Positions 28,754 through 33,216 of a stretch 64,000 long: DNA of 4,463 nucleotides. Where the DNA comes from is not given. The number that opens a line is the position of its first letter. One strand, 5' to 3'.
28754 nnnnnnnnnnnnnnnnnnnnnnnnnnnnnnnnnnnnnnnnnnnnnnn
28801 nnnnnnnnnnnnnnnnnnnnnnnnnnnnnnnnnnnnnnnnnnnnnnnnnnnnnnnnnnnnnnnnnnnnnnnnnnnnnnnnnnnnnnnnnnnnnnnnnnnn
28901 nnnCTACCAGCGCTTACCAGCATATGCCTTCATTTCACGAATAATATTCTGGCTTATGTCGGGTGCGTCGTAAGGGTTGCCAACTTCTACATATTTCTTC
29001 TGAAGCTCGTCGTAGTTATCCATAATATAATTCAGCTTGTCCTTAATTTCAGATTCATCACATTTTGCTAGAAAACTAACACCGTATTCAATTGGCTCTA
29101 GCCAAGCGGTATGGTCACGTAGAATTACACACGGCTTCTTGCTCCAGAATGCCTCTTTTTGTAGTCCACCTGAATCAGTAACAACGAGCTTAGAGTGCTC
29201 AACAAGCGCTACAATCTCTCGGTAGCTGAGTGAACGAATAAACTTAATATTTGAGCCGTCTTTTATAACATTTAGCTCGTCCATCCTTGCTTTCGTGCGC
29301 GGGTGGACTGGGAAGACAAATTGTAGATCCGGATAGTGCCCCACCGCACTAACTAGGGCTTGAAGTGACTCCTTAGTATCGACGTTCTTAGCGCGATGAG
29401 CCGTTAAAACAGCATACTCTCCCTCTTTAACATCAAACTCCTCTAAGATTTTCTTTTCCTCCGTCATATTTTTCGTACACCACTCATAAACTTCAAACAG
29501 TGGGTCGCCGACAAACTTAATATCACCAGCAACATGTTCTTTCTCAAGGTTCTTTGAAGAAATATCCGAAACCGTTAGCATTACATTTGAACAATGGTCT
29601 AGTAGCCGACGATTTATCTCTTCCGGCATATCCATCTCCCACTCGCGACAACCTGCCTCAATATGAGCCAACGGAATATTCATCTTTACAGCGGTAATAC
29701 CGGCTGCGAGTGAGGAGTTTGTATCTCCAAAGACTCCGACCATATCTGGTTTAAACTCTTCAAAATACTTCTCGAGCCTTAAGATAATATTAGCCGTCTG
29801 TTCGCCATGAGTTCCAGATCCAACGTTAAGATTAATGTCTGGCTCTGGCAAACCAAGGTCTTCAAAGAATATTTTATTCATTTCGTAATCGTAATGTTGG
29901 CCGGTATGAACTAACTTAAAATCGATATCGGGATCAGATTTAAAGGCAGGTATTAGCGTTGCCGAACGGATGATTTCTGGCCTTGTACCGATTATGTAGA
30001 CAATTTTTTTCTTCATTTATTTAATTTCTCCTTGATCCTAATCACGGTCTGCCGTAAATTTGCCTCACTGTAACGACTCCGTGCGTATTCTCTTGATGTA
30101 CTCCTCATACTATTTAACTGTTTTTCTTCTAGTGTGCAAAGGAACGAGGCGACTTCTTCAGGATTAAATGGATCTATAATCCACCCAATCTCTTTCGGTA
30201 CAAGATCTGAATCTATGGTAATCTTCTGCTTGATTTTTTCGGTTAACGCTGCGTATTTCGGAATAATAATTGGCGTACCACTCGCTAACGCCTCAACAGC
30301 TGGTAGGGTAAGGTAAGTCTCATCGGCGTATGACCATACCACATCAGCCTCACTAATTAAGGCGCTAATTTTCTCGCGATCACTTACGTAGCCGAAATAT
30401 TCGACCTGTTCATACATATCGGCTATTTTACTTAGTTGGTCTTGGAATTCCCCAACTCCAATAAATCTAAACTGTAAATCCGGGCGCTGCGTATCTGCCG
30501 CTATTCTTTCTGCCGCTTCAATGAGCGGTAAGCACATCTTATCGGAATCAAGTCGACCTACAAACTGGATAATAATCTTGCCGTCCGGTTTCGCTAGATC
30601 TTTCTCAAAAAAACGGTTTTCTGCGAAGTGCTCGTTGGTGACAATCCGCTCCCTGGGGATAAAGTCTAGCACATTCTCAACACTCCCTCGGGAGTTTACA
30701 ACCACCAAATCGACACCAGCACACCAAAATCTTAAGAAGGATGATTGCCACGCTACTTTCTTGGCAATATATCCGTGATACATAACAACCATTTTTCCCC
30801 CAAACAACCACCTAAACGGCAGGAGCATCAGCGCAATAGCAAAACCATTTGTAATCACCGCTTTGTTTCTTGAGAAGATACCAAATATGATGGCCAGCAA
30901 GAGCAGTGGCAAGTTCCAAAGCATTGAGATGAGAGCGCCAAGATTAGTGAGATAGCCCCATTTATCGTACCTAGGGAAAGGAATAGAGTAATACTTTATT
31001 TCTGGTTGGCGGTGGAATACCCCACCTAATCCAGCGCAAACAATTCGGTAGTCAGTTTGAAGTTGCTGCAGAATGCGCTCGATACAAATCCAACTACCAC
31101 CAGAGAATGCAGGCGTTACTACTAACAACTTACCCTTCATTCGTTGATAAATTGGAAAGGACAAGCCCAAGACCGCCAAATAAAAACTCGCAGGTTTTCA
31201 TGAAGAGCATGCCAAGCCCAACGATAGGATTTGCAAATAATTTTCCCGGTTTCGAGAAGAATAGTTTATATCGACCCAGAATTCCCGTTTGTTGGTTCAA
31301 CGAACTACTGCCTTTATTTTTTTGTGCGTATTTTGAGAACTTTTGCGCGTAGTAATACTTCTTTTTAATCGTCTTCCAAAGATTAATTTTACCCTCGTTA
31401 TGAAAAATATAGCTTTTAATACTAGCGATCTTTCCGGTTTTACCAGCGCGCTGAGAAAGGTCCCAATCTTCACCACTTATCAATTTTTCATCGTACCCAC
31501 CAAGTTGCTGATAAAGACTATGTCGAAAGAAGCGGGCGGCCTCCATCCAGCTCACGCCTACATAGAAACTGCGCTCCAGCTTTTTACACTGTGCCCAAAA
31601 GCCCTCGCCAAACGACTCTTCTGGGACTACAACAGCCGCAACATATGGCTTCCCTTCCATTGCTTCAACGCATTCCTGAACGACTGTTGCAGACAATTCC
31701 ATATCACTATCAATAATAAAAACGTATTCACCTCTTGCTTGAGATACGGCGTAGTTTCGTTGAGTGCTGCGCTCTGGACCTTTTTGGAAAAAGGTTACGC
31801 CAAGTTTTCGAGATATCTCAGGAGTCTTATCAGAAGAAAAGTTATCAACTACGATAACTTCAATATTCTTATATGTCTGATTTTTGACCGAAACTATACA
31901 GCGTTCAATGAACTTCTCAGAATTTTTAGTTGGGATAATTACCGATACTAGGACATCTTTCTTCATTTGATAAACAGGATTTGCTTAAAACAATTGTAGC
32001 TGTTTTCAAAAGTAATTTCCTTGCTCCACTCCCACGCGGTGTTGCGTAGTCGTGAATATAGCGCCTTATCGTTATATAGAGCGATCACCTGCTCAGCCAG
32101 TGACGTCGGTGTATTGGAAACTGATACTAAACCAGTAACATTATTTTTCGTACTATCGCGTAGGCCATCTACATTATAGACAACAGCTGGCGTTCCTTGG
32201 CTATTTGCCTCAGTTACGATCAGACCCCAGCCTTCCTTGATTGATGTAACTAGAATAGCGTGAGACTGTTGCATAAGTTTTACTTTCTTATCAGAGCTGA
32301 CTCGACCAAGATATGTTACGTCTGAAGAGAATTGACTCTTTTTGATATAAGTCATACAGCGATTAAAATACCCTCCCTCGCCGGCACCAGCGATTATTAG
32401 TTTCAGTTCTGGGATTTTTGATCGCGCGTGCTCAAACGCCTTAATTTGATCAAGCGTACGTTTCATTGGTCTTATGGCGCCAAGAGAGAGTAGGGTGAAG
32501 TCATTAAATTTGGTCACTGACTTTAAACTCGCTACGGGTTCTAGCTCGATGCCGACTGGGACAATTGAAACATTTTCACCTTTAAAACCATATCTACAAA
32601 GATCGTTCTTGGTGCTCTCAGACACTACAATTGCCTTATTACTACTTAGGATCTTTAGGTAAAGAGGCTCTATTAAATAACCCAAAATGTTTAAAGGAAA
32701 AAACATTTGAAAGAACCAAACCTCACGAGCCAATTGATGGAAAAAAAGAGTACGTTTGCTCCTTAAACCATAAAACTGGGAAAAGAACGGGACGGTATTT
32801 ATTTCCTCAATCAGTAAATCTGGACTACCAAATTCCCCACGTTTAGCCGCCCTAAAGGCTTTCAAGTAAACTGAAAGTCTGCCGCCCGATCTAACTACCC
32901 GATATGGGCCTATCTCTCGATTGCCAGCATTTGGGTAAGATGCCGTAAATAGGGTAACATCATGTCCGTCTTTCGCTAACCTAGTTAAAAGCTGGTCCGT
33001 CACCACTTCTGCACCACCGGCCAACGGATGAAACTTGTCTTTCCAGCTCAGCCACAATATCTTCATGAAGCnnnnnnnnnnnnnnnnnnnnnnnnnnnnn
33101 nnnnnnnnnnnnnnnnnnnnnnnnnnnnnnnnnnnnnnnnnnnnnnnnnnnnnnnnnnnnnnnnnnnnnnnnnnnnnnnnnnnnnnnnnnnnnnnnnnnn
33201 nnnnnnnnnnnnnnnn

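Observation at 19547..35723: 16-kb low-GC glycosylation island encoding a 2,3-diacetamido-sugar enzyme set, two GT-C-like giant membrane proteins, four GTs and a flippase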

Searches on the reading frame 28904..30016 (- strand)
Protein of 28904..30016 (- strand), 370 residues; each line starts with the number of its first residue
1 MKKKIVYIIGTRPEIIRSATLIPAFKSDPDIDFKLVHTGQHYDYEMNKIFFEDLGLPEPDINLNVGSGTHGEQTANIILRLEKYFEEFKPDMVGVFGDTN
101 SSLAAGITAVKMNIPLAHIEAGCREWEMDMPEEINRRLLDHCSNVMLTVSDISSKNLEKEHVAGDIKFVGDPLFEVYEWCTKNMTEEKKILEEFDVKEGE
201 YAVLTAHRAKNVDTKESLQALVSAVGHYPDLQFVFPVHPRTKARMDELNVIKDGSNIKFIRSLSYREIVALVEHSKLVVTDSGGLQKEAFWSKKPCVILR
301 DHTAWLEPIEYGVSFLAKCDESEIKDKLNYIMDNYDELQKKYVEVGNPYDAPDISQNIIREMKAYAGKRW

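Call 3: search_protein_families(library=pfam, proteins=[window:28904-30016:-])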
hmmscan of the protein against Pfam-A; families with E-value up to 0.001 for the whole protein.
window:28904-30016:- (370 aa): 1 family
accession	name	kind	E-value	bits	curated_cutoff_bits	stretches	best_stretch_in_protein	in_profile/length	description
PF02350.25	Epimerase_2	-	2.7e-90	303.2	30.6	1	25-362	3-346/347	UDP-N-acetylglucosamine 2-epimerase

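Call 6: search_protein_families(library=ncbifam, proteins=[window:28904-30016:-], max_evalue=0.01)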
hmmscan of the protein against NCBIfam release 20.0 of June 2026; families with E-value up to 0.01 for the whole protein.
window:28904-30016:- (370 aa): 3 families
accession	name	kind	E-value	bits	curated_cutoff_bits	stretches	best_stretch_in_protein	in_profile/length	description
TIGR00236.1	wecB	equivalog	6e-89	298.7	210.15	1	4-364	2-364/366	non-hydrolyzing UDP-N-acetylglucosamine 2-epimerase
TIGR03568.1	NeuC_NnaA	equivalog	2.9e-20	72.4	235.9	1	3-359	1-362/365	UDP-N-acetylglucosamine 2-epimerase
NF046086.1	BFO_1060_trans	domain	1.4e-05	24.4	200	1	186-308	177-300/365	BFO_1060 family glycosyltransferase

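Call 90: search_solved_structures(query=window:28904-30016:-, max_evalue=1e-20)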
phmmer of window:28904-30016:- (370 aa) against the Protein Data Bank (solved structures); distinct sequences matched with E-value up to 1e-20: 24.
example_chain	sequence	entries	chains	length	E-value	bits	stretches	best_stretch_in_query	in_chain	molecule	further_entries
4neq_A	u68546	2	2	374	3.3e-74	253.6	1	4-323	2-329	UDP-N-acetylglucosamine 2-epimerase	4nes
8sxv_A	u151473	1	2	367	3.4e-73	250.2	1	3-318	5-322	UDP-2,3-diacetamido-2,3-dideoxy-glucuronic acid-2-epimerase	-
8sxy_A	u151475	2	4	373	3.6e-73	250.1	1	3-318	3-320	UDP-2,3-diacetamido-2,3-dideoxy-glucuronic acid-2-epimerase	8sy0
8sxw_A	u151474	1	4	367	1.7e-72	247.9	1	3-318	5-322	UDP-2,3-diacetamido-2,3-dideoxy-glucuronic acid-2-epimerase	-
8sy9_A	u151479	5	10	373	1.8e-72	247.9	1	3-318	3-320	UDP-2,3-diacetamido-2,3-dideoxy-glucuronic acid-2-epimerase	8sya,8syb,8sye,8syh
8syd_A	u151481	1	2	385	2e-72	247.7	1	3-318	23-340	UDP-2,3-diacetamido-2,3-dideoxy-glucuronic acid-2-epimerase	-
4hwg_A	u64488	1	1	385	6.8e-52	180.1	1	4-365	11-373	UDP-N-acetylglucosamine 2-epimerase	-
7ya2_A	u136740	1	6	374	3.6e-48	167.9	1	2-315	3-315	Capsular polysaccharide synthesis enzyme CapG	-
4fkz_A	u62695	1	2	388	1.3e-43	152.9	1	2-368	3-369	UDP-N-acetylglucosamine 2-epimerase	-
1o6c_A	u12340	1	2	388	1.3e-43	152.9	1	2-368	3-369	UDP-N-acetylglucosamine 2-epimerase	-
1f6d_A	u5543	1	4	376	2.4e-41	145.4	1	4-361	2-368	UDP-N-ACETYLGLUCOSAMINE 2-EPIMERASE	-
1vgv_A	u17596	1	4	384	2.5e-41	145.4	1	4-361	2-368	UDP-N-acetylglucosamine 2-epimerase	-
5dld_A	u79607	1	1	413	3.5e-39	138.3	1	3-361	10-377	UDP-N-Acetylglucosamine 2-epimerase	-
5enz_A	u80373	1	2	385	5.1e-39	137.8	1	3-366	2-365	UDP-GlcNAc 2-epimerase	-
6vlb_A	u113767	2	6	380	3.5e-38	135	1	4-360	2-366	UDP-N-acetylglucosamine 2-epimerase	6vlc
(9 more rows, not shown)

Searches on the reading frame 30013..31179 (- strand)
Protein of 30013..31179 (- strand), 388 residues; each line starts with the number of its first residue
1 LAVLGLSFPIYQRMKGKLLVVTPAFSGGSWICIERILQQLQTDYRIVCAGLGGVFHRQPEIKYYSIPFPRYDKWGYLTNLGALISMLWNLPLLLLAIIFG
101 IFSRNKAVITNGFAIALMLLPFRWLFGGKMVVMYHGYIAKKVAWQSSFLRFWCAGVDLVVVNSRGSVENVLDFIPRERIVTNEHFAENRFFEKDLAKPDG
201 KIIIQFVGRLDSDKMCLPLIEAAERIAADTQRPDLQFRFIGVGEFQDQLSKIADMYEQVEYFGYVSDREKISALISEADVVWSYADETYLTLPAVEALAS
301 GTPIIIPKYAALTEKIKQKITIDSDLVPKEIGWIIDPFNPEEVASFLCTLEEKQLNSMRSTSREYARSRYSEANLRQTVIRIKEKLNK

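Call 3: search_protein_families(library=pfam, proteins=[window:30013-31179:-])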
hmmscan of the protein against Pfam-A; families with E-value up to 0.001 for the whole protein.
window:30013-31179:- (388 aa): 4 families
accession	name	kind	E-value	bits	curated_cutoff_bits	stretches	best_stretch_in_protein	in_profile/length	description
PF00534.26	Glycos_transf_1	-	7.5e-18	65.1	26.4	1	190-368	4-171/172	Glycosyl transferases group 1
PF13692.12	Glyco_trans_1_4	-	1.3e-13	51.9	27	1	203-350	3-139/142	Glycosyl transferases group 1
PF20706.3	GT4-conflict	-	9.6e-06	25.2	26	1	198-320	194-324/385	Family 4 Glycosyltransferase in conflict systems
PF13439.12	Glyco_transf_4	-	0.00044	20.8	28.5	1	85-180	59-160/170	Glycosyltransferase Family 4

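Call 63: search_protein_families(library=ncbifam, proteins=[window:30013-31140:-], max_evalue=0.00001)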
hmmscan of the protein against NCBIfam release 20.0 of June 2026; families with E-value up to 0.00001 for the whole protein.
window:30013-31140:- (375 aa): 7 families
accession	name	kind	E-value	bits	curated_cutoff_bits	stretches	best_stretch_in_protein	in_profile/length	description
TIGR04157.1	glyco_rSAM_CFB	subfamily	7.7e-11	41.6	400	1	186-365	225-401/406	TIGR04157 family glycosyltransferase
NF007640.0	PRK10307.1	subfamily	4.2e-08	32.5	276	1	174-367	215-402/411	WcaI family glycosyltransferase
NF053787.1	GlcN_PG_synth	equivalog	4.8e-08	32.2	480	1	182-362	191-348/361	N-acetylglucosaminyl phosphatidylglycerol synthase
NF047684.1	TeichurnBiosyTuaC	equivalog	4.8e-07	29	550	1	178-301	209-326/391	teichuronic acid biosynthesis protein TuaC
NF038295.1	EPS_HpsP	equivalog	1.1e-06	27.9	550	1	168-372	187-386/388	hormogonium polysaccharide biosynthesis glycosyltransferase HpsP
NF046085.1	XrtY_assoc_Gly1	equivalog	4.1e-06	25.9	400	1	178-372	199-383/387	XrtY-associated glycosyltransferase XYAG1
NF012028.0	PRK15484.1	subfamily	6.9e-06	25.4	618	0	178-364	183-369/380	lipopolysaccharide N-acetylglucosaminyltransferase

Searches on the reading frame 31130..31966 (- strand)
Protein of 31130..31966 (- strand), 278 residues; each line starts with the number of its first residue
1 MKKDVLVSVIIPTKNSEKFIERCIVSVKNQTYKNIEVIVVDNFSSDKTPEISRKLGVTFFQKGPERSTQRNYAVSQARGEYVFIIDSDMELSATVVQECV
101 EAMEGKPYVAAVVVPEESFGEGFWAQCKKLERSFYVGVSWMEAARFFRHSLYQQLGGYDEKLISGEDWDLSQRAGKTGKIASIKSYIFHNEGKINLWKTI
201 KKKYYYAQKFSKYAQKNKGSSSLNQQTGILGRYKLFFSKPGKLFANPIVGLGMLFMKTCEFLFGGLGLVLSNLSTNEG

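Call 3: search_protein_families(library=pfam, proteins=[window:31130-31966:-])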
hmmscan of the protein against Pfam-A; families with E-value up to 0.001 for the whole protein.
window:31130-31966:- (278 aa): 4 families
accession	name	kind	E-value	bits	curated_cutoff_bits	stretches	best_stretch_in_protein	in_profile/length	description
PF00535.33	Glycos_transf_2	-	3.5e-29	102.3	23.3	1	8-127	1-128/168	Glycosyl transferase family 2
PF10111.15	Glyco_tranf_2_2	-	1.7e-10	41.3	27.3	1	8-93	1-96/276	Glycosyltransferase like family 2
PF13641.12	Glyco_tranf_2_3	-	4.1e-08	33.9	27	1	7-129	3-137/230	Glycosyltransferase like family 2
PF13632.12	Glyco_trans_2_3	-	3.2e-05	24.3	27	1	81-221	1-145/198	Glycosyl transferase family group 2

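Call 57: search_solved_structures(query=window:31130-31966:-, max_evalue=0.000001)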
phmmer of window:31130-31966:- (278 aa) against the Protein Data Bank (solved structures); distinct sequences matched with E-value up to 0.000001: 10.
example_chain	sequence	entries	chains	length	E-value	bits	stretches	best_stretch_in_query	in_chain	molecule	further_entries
2z87_A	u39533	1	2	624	8.9e-15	58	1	2-118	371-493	Chondroitin synthase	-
2z86_A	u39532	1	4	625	8.9e-15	57.9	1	2-118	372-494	Chondroitin synthase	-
5hea_A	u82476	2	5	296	1e-10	44.6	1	5-93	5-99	Putative glycosyltransferase (GalT1)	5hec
8vh7_A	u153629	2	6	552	6.8e-10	41.9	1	5-104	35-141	Heparosan synthase B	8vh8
8viw_A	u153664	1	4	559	7e-10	41.9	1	5-104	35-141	Heparosan synthase B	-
5tze_C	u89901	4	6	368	1.8e-08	37.2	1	7-98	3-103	Glycosyl transferase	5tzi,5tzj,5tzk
5tz8_A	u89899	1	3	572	3.7e-08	36.3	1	7-98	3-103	Glycosyl transferase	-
6p61_A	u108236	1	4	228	4.5e-08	36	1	1-178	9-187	Glycosyltransferase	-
6h1j_A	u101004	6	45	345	3.2e-07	33.2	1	7-97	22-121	Probable ss-1,3-N-acetylglucosaminyltransferase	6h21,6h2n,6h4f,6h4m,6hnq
3bcv_A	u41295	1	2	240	8.3e-07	31.8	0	7-91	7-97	Putative glycosyltransferase protein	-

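Call 63: search_protein_families(library=ncbifam, proteins=[window:31130-31966:-], max_evalue=0.00001)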
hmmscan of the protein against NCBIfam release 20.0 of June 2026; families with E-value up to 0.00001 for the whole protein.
window:31130-31966:- (278 aa): 18 families
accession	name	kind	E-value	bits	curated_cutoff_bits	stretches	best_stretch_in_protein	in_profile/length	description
TIGR04283.1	glyco_like_mftF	equivalog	4.8e-25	88.5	182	1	7-210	1-205/221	TIGR04283 family arsenosugar biosynthesis glycosyltransferase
NF041875.1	EPS_EpsD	equivalog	5e-19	68.9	370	1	7-225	1-242/325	exopolysaccharide biosynthesis glycosyltransferase EpsD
NF047683.1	TeichurnBiosyTuaG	equivalog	6.2e-17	62.1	400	1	2-108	3-116/252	teichuronic acid biosynthesis protein TuaG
TIGR03965.1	mycofact_glyco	equivalog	2.1e-15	56.5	280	1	7-111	76-186/467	mycofactocin biosynthesis glycosyltransferase MftF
TIGR03111.1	glyc2_xrt_Gpos1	hypoth_equivalog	8e-14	51.3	363.95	1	7-112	51-165/439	TIGR03111 family XrtG-associated glycosyltransferase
NF007482.0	PRK10073.1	equivalog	3.3e-12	46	423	1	3-100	4-107/334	glycosyltransferase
NF050050.1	ProtGlycPglI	equivalog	7.3e-12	45.3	500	1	7-109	4-115/306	GalNAc(5)-diNAcBac-PP-undecaprenol beta-1,3-glucosyltransferase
NF038299.1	EPS_HpsN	equivalog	7.5e-12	44.8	425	1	6-112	2-115/317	hormogonium polysaccharide biosynthesis glycosyltransferase HpsN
TIGR03937.1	PgaC_IcaA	equivalog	3.1e-11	42.9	422.3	1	5-112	45-159/407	poly-beta-1,6-N-acetyl-D-glucosamine synthase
TIGR04182.1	glyco_TIGR04182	equivalog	1.5e-09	37.7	325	1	7-103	2-97/293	S-layer glycoprotein N-glycosyltransferase AglJ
NF053739.1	GlytfEpsEBac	equivalog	2e-08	33.6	450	1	7-171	3-182/265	glycosyltransferase EpsE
NF010496.0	PRK13915.1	equivalog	7.8e-08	31.8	262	1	2-99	28-138/307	glucosyl-3-phosphoglycerate synthase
NF007453.0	PRK10018.1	equivalog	1.4e-07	31.5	382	1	1-92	2-100/280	colanic acid biosynthesis glycosyltransferase WcaA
TIGR03469.1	HpnB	hypoth_equivalog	1.4e-07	30.9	379.25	1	7-56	46-96/386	hopene-associated glycosyltransferase HpnB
NF045692.1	OglycostaseCruG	equivalog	2e-07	30.3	600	1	7-54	43-90/386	2'-O-glycosyltransferase CruG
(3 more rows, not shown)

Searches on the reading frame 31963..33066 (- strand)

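Call 4: search_protein_families(library=pfam, proteins=[window:31963-33066:-])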
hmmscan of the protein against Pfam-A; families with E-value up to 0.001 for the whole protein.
window:31963-33066:- (367 aa): 5 families
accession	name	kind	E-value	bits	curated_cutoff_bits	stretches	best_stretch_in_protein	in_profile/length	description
PF00534.26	Glycos_transf_1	-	6.9e-31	107.5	26.4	1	188-344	14-169/172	Glycosyl transferases group 1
PF13692.12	Glyco_trans_1_4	-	4e-18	66.5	27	1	191-333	3-142/142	Glycosyl transferases group 1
PF13439.12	Glyco_transf_4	-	2.4e-15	57.4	28.5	1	17-176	2-169/170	Glycosyltransferase Family 4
PF20706.3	GT4-conflict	-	1.4e-07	31.3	26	1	169-311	177-325/385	Family 4 Glycosyltransferase in conflict systems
PF13579.12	Glyco_trans_4_4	-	0.00012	22.9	29.7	0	17-61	1-39/158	Glycosyl transferase 4-like domain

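Call 63: search_protein_families(library=ncbifam, proteins=[window:31963-33066:-], max_evalue=0.00001)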
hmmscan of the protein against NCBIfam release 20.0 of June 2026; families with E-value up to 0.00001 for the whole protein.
window:31963-33066:- (367 aa): 19 families
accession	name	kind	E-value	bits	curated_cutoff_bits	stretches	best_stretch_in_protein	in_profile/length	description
NF041010.1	glycosy_Agl16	equivalog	4.9e-23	81.5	575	1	142-353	134-337/352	glycosylation protein Agl16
TIGR03999.1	thiol_BshA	equivalog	7.2e-21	74.5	273.7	1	186-350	196-355/375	N-acetyl-alpha-D-glucosaminyl L-malate synthase BshA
NF038229.1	Glyco4_Geo_Pelo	equivalog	1.2e-19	70.6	400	1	163-344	132-312/338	GPMC system family 4 glycosyltransferase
NF041876.1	EPS_EpsE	equivalog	1.4e-19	70.6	400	1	162-344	184-372/389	exopolysaccharide biosynthesis GT4 family glycosyltransferase EpsE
NF047880.1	glyco_SdgA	exception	3e-18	65.6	800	1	135-346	258-469/488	serine-aspartate repeat adhesin O-glycosyltransferase SdgA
NF046085.1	XrtY_assoc_Gly1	equivalog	7.1e-18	64.6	400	1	139-346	158-362/387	XrtY-associated glycosyltransferase XYAG1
TIGR04047.1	MSMEG_0565_glyc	hypoth_equivalog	8.5e-18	64.6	259.85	1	191-344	195-351/373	MSMEG_0565 family glycosyltransferase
TIGR03449.1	mycothiol_MshA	equivalog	1.2e-13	50.7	462.5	1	188-358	219-394/406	D-inositol-3-phosphate glycosyltransferase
NF047881.1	glyco_SdgB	exception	1.5e-11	43.6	800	1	140-343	272-472/496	serine-aspartate repeat adhesin O-glycosyltransferase SdgB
TIGR04157.1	glyco_rSAM_CFB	subfamily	3.4e-11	42.8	400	1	142-316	170-349/406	TIGR04157 family glycosyltransferase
NF038011.1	PelF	equivalog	1.6e-10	40.6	100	1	142-337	258-461/489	GT4 family glycosyltransferase PelF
NF007396.0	PRK09922.1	equivalog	2.8e-10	39.6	385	1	138-338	132-331/361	lipopolysaccharide 1,6-galactosyltransferase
NF038295.1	EPS_HpsP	equivalog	6.4e-10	38.6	550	1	158-339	171-359/388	hormogonium polysaccharide biosynthesis glycosyltransferase HpsP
TIGR03088.1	stp2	hypoth_equivalog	2.8e-09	36.5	409.05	1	187-339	192-344/374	TIGR03088 family PEP-CTERM/XrtA system glycosyltransferase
TIGR04348.1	TIGR04348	equivalog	6.8e-08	31.9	300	1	185-354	133-298/310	selenoneine biosynthesis selenosugar synthase SenB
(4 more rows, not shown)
